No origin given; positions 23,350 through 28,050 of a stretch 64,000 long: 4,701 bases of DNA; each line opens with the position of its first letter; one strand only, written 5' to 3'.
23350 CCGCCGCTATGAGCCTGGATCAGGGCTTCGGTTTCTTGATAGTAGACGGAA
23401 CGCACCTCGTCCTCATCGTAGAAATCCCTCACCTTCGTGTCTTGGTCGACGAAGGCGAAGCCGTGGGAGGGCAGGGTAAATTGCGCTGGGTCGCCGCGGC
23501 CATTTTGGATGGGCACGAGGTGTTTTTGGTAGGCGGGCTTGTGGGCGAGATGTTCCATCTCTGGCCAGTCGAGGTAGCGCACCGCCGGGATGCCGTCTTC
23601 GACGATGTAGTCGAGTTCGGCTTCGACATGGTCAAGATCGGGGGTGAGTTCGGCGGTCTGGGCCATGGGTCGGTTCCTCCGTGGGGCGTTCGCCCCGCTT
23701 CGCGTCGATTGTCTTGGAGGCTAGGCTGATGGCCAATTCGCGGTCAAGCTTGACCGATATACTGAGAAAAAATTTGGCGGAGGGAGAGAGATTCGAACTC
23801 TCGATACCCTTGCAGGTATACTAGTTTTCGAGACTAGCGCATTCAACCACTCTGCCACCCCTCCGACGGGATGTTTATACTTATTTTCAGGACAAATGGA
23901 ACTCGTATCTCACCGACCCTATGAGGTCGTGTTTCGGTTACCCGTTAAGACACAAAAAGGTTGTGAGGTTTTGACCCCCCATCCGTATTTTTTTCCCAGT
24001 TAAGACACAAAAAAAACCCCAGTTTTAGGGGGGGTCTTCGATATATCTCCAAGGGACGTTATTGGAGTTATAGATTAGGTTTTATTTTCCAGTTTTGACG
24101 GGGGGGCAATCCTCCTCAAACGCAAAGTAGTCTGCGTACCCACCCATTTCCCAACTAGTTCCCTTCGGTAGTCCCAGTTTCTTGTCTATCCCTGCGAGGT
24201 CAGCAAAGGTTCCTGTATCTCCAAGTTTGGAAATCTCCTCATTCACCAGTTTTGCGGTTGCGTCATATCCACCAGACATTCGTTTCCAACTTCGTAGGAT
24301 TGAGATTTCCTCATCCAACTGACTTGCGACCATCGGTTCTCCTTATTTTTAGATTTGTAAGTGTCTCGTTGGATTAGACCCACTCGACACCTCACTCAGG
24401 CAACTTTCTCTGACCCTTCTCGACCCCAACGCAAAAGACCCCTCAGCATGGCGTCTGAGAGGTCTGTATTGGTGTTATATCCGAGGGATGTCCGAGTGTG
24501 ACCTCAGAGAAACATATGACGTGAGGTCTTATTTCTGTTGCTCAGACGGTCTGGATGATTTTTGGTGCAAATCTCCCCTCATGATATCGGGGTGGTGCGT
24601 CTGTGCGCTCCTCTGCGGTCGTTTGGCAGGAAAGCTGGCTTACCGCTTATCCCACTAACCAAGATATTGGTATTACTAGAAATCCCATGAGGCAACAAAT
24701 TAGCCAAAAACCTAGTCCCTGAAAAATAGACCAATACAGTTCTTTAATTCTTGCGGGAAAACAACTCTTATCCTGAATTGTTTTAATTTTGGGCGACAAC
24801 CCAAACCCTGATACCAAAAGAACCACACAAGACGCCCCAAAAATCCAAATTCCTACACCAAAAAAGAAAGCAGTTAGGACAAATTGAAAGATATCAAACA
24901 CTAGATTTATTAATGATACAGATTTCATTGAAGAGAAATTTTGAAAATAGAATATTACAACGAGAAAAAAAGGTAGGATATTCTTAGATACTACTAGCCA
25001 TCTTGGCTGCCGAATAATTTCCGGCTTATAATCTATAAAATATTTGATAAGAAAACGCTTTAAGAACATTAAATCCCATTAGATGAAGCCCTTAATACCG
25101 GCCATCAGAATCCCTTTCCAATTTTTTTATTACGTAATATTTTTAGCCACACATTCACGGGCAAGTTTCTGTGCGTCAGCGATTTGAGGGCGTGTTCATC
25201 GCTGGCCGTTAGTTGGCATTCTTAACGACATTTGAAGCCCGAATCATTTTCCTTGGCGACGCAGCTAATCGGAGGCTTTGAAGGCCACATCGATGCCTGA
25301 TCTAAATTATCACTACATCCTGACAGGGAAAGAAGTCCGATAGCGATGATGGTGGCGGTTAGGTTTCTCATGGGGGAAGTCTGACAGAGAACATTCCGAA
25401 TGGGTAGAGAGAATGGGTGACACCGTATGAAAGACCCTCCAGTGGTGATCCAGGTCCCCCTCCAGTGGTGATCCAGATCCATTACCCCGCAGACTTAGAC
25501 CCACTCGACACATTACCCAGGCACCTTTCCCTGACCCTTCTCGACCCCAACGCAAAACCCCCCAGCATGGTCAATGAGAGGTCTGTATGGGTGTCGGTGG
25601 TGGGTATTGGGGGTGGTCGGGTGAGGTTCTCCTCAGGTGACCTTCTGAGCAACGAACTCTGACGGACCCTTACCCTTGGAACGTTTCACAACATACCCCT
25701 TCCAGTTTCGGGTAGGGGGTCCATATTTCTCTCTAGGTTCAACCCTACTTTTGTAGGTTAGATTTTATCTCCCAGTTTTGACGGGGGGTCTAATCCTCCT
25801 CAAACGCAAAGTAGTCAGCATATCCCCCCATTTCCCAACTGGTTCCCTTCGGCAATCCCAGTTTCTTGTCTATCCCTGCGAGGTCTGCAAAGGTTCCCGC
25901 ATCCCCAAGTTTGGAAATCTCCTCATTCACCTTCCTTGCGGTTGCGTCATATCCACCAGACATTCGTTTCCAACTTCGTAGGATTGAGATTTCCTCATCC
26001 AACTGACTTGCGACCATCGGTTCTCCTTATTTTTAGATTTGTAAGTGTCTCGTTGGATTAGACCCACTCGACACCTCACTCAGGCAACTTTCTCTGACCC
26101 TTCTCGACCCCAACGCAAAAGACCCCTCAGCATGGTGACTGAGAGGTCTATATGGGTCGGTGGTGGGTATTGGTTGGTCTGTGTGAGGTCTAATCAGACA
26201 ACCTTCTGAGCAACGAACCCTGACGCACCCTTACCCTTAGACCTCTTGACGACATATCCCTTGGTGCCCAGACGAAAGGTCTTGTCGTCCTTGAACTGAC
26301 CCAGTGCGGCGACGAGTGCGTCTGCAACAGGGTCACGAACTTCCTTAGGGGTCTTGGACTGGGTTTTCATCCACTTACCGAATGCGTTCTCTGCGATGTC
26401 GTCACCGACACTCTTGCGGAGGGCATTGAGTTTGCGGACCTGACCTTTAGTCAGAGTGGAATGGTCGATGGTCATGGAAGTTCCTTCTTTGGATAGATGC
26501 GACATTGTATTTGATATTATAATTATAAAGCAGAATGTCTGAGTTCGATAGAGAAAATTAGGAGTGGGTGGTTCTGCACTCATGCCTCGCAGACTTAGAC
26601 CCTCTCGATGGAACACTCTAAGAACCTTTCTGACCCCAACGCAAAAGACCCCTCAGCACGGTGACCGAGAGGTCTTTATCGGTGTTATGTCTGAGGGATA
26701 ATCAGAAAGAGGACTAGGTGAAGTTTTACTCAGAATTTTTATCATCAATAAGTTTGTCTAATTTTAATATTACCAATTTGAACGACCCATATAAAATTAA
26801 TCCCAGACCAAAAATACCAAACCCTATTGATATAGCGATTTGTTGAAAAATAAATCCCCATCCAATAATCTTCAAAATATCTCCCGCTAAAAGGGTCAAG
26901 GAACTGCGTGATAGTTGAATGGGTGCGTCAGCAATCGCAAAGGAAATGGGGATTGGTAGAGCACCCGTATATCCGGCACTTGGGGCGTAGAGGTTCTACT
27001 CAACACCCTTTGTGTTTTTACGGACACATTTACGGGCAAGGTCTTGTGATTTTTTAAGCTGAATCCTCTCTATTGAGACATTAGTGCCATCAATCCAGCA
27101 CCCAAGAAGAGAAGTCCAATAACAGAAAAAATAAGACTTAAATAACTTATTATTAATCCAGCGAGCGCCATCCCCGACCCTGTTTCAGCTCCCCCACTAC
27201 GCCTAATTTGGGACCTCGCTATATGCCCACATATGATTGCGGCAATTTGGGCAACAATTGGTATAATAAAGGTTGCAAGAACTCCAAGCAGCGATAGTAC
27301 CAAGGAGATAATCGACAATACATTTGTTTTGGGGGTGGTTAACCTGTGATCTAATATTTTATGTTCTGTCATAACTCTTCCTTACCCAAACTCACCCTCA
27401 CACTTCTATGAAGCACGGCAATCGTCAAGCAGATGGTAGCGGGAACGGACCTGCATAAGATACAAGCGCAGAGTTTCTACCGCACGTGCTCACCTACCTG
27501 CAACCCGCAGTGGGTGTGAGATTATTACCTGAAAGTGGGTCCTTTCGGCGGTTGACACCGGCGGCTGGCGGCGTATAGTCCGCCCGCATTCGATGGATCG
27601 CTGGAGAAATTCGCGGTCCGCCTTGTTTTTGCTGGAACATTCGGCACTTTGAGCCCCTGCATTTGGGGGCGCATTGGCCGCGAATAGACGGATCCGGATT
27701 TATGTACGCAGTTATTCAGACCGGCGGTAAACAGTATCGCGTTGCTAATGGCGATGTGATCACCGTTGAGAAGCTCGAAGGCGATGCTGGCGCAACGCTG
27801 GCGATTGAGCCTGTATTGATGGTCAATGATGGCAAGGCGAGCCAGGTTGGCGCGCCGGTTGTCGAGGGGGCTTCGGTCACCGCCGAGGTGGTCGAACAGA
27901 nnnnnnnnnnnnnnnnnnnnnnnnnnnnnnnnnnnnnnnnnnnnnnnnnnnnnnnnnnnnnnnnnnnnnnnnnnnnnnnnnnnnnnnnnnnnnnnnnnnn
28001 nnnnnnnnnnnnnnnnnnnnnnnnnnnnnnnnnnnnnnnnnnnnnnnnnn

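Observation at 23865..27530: AT-rich 3.6-kb islet of small unknown genes inserted between tRNA-Ser(CGA) and the rplU promoter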

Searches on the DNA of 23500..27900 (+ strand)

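Call 6: search_rna_families(source=window, start=23500, end=27900, threshold=evalue, max_evalue=1, show_alignments=3)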
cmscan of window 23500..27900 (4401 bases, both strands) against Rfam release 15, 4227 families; matches with E-value up to 1: 3.
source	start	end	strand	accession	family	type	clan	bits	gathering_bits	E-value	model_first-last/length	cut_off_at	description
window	23778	23864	-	RF00005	tRNA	Gene; tRNA;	CL00001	57.5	29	6e-11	1-71/71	no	tRNA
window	23778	23824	+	RF04351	Plastid-psbl-rps4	Cis-reg;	-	36.3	68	4e-05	1-53/53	no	Plastid-psbl-rps4 3UTR RNA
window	23688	23872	-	RF02223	sX4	Gene; sRNA;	-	24.7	70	0.029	1-167/167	no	Proteobacterial sRNA sX4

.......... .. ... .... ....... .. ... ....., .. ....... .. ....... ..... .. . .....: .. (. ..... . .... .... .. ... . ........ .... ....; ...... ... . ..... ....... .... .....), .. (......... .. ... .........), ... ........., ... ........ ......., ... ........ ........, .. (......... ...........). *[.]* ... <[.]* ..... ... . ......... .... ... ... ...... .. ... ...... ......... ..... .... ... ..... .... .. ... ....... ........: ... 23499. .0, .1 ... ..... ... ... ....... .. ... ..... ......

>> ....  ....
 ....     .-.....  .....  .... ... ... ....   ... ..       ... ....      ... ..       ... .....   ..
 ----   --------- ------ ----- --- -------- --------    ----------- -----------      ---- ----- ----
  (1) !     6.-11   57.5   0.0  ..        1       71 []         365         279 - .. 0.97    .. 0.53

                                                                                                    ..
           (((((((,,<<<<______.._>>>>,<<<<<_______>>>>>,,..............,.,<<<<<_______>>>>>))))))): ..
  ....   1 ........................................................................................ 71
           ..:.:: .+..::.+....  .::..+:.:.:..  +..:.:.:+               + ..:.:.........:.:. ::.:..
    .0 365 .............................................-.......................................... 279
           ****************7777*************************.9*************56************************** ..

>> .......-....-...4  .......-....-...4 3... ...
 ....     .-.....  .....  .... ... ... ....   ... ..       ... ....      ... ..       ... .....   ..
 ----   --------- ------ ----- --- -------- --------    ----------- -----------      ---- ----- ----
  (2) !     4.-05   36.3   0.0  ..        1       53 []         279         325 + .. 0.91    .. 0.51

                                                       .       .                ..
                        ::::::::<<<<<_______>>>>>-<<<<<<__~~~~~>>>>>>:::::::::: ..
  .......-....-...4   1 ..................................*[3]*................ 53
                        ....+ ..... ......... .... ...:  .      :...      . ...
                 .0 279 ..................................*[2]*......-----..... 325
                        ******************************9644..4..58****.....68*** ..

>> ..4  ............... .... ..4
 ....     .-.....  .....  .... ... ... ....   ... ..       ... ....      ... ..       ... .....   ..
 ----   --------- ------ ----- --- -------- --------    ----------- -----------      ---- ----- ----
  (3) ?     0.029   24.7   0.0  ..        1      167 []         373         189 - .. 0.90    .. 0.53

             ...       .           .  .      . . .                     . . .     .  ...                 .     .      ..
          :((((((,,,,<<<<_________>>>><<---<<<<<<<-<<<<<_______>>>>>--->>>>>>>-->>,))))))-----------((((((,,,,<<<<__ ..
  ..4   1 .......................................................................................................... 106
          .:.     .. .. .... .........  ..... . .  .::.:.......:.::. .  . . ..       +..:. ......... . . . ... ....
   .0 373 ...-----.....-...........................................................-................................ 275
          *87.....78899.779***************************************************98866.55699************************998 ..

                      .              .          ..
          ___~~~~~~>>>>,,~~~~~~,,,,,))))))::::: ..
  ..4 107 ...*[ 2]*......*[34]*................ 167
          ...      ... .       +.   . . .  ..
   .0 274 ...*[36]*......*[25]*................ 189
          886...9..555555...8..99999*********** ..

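Call 104: search_dna_similar(query=window:23892-27442:+, collection=phages, mode=distant, max_rows=8)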
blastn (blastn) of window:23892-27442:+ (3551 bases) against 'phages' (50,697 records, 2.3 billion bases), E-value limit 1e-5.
No match.

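Call 105: search_dna_similar(query=window:23892-27442:+, collection=plasmids, mode=distant, max_rows=8)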
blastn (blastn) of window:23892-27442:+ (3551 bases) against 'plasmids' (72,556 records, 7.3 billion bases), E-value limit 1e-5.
No match.
